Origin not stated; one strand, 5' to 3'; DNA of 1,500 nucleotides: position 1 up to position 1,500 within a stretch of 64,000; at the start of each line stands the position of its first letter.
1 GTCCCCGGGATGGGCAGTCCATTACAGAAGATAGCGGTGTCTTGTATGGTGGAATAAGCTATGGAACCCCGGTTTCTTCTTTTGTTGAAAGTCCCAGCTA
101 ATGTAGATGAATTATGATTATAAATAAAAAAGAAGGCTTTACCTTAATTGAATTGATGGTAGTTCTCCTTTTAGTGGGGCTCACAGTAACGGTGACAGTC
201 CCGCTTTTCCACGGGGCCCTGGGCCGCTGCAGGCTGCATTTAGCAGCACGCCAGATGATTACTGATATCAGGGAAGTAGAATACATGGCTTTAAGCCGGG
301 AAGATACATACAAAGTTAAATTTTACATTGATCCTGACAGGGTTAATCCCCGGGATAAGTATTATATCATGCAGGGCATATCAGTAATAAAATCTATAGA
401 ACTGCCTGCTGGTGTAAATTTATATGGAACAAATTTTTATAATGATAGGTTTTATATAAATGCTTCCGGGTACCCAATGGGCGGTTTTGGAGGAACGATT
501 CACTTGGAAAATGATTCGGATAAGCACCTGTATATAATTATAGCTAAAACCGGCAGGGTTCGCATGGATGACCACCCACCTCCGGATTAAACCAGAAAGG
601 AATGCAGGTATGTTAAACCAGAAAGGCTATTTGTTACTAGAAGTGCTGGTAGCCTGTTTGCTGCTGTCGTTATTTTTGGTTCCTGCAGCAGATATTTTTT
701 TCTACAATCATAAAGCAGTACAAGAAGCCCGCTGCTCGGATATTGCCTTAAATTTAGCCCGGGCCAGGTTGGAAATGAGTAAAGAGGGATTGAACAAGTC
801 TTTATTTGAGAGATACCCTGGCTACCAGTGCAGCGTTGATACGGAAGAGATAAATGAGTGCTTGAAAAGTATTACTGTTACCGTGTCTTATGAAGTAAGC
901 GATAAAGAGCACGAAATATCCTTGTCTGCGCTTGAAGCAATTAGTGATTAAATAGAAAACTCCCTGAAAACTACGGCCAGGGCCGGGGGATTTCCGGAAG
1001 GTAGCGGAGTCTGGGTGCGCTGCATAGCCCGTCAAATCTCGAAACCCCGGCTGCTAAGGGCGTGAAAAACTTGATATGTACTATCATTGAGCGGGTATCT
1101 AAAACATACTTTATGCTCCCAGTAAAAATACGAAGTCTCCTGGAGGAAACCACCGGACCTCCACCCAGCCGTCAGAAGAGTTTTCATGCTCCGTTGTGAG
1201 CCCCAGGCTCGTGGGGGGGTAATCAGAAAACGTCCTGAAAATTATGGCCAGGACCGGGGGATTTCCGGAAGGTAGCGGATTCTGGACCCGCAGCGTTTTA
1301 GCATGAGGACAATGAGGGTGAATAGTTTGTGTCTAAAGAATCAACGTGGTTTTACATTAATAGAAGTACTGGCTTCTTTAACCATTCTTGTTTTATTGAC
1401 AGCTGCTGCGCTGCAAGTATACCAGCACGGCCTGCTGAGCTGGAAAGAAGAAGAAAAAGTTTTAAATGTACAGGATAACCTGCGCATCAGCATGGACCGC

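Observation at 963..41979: Modular, same-orientation intergenic repeat family A present seven times, each upstream of an operon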

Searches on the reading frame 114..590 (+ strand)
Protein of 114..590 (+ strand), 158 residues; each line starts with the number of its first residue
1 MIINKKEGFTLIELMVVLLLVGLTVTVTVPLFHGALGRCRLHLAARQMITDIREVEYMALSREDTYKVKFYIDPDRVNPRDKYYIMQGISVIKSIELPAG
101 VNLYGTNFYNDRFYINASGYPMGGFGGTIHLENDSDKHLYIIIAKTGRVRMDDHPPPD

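Call 70: find_encoding_contigs(protein=window:114-590:+, flank=10000, max_places=2)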
Protein window:114-590:+ (158 aa): 3 contigs read that carry it; 2 places shown.
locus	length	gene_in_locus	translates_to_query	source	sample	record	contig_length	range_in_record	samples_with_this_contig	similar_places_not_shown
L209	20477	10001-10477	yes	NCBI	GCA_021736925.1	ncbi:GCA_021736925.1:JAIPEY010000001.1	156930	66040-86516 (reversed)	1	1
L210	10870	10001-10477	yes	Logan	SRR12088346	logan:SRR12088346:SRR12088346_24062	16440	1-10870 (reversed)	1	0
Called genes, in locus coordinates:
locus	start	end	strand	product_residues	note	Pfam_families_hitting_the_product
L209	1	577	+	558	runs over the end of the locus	PF05157:MshEN, PF00437:T2SSE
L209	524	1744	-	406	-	PF04932:Wzy_C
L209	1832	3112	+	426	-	PF04932:Wzy_C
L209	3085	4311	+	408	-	PF28597:T2SSF_N, PF00482:T2SSF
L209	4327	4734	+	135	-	PF07963:N_methyl (weak)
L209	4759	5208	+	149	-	PF07963:N_methyl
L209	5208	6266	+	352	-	-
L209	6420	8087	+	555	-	PF05157:MshEN, PF00437:T2SSE, PF25199:nSTAND_NTPase5 (faint)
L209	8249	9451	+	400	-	PF28597:T2SSF_N, PF00482:T2SSF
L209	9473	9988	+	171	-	PF07963:N_methyl (weak), PF08334:T2SSG (weak)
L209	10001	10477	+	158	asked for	PF07963:N_methyl (weak)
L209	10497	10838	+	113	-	-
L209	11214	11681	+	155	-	PF07963:N_methyl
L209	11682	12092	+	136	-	-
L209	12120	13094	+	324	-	PF11104:PilM_2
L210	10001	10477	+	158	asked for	PF07963:N_methyl (weak)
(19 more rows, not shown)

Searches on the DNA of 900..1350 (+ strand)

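Call 12: search_rna_families(source=window, start=900, end=1350, threshold=evalue, max_evalue=10)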
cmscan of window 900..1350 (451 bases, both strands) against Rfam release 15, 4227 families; matches with E-value up to 10: 1.
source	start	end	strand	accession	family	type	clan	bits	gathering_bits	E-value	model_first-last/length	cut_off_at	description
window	1145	1236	-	RF00733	mir-296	Gene; miRNA;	-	15.5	66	2.5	1-79/79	no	mir-296 microRNA precursor family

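Call 78: search_dna_similar(query=window:940-1300:+, collection=phages, mode=distant, max_rows=8)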
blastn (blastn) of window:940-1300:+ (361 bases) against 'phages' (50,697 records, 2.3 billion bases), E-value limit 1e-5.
No match.
